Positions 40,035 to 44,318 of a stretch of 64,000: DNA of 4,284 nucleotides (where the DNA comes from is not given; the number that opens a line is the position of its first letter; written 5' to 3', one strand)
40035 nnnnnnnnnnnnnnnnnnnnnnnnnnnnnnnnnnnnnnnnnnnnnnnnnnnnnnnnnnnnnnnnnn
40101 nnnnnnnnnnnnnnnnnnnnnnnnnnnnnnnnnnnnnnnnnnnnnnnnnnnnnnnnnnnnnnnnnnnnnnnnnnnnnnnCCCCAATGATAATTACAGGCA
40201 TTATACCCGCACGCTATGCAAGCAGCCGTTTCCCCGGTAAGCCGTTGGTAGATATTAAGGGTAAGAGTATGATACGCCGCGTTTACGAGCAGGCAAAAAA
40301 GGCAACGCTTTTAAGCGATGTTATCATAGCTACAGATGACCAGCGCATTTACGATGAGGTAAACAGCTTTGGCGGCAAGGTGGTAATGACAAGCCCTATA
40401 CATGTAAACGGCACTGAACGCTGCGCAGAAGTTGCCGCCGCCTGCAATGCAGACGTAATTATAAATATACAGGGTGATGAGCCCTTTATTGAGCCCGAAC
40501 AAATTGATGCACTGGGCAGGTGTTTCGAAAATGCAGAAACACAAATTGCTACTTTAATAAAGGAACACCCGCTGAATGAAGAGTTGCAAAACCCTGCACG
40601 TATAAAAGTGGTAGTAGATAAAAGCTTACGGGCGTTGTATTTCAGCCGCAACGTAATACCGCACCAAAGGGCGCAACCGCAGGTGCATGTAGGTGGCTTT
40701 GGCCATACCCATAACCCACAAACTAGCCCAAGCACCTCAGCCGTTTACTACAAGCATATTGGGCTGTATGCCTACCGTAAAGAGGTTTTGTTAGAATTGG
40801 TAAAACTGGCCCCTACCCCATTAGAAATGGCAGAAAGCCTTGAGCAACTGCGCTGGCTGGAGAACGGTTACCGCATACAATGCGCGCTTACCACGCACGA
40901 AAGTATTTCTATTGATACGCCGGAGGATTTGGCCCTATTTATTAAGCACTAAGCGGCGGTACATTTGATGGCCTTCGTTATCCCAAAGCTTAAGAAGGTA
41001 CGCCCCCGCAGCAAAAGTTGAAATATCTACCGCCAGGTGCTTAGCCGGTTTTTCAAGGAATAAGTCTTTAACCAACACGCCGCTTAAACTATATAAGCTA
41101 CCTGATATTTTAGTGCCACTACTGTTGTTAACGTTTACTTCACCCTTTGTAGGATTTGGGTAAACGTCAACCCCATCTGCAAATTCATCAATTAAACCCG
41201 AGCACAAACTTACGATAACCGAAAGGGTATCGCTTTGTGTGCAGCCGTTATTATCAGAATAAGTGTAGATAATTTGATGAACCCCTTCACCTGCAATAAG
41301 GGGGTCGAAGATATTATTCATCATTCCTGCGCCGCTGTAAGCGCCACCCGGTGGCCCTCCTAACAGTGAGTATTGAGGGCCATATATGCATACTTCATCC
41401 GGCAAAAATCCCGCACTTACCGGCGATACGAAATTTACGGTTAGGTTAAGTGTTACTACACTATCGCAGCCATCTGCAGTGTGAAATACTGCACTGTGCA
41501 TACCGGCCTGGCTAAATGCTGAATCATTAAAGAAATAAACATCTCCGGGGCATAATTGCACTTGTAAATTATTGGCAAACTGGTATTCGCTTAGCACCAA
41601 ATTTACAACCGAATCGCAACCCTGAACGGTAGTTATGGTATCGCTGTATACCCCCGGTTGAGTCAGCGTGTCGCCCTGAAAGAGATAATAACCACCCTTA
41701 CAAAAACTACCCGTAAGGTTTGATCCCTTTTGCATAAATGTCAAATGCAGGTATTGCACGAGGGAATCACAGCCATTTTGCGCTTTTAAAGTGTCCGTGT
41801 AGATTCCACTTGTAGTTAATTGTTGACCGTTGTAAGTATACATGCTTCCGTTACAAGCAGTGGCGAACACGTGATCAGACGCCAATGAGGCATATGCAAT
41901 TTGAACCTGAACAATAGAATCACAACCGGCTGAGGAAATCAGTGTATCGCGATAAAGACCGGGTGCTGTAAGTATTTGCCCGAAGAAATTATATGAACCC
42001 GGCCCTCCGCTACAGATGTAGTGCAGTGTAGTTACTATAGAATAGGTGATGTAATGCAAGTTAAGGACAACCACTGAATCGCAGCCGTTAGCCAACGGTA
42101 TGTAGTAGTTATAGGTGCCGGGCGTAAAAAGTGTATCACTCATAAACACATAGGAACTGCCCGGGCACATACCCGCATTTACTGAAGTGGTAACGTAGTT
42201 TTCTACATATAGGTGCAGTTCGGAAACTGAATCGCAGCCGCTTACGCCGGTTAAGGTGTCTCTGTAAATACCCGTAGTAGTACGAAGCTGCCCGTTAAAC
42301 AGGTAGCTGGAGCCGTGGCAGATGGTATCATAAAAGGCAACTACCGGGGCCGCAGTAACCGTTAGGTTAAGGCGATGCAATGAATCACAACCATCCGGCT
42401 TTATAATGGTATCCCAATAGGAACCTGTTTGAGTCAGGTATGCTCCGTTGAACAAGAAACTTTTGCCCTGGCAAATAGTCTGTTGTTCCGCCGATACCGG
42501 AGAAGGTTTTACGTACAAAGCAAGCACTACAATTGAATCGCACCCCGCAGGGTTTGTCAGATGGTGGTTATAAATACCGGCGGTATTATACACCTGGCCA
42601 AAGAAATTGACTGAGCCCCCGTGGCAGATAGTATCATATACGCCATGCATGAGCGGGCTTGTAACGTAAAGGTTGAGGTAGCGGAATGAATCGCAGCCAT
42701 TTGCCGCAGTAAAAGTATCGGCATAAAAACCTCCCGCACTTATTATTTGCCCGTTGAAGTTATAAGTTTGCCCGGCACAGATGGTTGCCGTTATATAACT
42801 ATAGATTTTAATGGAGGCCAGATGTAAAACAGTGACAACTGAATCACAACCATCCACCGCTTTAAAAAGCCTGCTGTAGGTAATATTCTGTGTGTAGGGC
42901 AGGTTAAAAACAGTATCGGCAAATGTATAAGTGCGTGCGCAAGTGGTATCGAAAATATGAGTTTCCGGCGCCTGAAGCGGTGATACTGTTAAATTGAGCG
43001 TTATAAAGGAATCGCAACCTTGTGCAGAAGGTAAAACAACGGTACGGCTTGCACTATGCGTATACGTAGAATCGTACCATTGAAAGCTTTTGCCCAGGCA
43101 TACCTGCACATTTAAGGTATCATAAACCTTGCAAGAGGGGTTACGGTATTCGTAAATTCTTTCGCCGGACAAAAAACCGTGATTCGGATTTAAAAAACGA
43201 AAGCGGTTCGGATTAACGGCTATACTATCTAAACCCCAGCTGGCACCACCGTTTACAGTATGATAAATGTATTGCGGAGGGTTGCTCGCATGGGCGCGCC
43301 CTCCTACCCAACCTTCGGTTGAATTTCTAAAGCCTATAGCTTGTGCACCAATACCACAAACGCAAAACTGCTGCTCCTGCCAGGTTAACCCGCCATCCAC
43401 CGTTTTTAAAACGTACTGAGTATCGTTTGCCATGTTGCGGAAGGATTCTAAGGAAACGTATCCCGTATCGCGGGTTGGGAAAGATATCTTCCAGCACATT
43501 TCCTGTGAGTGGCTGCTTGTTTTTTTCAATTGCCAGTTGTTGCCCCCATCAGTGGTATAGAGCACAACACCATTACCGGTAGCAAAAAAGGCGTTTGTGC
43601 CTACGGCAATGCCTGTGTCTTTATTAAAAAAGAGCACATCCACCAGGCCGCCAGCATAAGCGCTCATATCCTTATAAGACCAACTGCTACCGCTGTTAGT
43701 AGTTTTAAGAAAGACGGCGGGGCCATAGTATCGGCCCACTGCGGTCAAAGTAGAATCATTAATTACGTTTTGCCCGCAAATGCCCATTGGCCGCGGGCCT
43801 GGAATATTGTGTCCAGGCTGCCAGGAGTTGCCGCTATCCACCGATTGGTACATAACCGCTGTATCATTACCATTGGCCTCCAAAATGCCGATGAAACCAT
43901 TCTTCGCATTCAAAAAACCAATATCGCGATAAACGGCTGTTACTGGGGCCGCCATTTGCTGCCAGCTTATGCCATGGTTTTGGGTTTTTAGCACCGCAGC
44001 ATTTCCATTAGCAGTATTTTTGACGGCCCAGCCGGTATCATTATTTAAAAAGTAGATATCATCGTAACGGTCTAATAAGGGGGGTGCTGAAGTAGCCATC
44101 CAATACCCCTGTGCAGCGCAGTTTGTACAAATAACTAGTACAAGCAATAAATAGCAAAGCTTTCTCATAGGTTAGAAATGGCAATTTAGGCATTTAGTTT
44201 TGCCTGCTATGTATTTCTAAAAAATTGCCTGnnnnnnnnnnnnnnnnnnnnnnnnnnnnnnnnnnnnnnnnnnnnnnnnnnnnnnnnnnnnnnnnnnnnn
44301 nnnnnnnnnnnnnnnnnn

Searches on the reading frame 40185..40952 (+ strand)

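Call 20: search_protein_families(library=pfam, proteins=[window:40185-40952:+], max_evalue=0.001)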
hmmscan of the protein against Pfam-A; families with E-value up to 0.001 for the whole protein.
window:40185-40952:+ (255 aa): 2 families
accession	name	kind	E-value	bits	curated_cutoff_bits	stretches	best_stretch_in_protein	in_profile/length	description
PF02348.25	CTP_transf_3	-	1e-59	202.4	22.6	1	5-231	2-217/217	Cytidylyltransferase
PF12804.13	NTP_transf_3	-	5.8e-10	40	27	1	13-127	9-124/160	MobA-like NTP transferase domain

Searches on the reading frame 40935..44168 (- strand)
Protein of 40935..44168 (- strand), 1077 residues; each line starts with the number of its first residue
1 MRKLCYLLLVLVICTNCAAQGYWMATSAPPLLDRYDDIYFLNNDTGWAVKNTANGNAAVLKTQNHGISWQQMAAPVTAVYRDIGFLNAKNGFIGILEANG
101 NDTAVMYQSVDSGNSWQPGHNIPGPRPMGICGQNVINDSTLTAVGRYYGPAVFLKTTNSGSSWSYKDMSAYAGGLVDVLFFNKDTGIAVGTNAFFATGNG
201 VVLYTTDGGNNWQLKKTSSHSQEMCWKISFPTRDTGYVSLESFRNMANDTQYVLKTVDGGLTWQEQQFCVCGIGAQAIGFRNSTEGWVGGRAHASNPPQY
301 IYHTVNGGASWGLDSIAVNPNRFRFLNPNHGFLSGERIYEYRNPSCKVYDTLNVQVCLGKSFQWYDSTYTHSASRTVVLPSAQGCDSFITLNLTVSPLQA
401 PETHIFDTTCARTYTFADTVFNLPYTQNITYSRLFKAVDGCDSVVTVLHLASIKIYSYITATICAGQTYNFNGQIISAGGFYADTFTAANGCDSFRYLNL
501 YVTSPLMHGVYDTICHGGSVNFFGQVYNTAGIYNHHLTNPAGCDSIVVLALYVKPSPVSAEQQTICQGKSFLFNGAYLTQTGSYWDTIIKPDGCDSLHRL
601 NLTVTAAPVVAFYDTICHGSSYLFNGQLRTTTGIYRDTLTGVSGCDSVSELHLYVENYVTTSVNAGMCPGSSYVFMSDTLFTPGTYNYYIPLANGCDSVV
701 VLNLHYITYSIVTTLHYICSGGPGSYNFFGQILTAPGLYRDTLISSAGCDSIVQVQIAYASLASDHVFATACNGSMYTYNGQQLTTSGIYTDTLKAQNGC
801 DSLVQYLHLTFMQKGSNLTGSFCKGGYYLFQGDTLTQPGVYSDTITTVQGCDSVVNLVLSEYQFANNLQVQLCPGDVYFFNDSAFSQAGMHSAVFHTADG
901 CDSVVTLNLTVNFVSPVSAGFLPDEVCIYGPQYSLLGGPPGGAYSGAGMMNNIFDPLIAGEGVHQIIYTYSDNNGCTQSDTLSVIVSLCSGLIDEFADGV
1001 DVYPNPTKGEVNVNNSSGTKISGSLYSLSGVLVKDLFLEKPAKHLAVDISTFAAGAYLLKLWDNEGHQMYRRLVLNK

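Call 75: search_protein_families(library=pfam, proteins=[window:40935-44168:-], max_evalue=0.001)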
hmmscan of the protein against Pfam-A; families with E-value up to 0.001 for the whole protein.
window:40935-44168:- (1077 aa): 4 families
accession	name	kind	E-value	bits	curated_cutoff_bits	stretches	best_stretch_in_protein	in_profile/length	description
PF14870.12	PSII_BNR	-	1.1e-12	48.3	27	0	67-167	7-98/303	Photosynthesis system II assembly factor YCF48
PF18962.6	Por_Secre_tail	-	3.5e-10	40.5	27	1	1002-1073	1-73/75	Secretion system C-terminal sorting domain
PF15902.12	Sortilin-Vps10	-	1.6e-05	24.4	33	0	190-267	35-113/446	Sortilin, neurotensin receptor 3,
PF13088.12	BNR_2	-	0.00048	20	31.4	0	157-287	88-213/277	BNR repeat-like domain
